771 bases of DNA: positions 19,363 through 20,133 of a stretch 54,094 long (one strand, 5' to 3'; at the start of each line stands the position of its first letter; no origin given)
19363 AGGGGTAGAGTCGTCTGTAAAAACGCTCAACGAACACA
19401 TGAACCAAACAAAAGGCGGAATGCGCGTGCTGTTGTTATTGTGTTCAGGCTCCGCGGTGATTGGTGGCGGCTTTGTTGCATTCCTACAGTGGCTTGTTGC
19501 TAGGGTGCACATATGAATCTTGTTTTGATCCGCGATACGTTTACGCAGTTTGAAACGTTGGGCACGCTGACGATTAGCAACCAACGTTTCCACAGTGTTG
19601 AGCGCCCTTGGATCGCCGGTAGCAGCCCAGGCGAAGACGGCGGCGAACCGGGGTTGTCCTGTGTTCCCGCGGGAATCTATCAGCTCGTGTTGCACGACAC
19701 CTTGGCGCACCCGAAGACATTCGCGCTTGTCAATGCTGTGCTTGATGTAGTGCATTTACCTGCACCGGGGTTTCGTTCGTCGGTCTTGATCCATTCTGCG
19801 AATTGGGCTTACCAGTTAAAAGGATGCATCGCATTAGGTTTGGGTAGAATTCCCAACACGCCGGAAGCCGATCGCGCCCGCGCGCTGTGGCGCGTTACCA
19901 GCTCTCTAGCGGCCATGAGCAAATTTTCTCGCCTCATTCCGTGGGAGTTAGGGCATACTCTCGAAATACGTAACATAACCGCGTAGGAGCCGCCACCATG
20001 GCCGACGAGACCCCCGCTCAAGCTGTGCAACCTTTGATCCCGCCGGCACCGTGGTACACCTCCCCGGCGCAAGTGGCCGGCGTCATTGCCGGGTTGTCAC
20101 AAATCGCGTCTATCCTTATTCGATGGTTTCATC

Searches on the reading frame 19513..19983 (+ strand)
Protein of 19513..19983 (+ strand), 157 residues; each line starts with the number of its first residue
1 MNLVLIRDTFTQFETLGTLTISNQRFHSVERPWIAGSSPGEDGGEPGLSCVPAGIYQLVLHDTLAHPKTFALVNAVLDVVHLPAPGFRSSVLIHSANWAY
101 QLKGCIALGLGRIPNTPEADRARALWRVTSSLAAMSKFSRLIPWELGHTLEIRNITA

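Call 52: search_protein_families(library=pfam, proteins=[window:19513-19983:+], max_evalue=0.01)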
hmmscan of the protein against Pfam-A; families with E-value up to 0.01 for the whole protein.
window:19513-19983:+ (157 aa): 1 family
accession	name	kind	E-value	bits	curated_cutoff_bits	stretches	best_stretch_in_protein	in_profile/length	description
PF18925.5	DUF5675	-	7.5e-12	45.6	26.7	1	5-140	2-110/114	Family of unknown function (DUF5675)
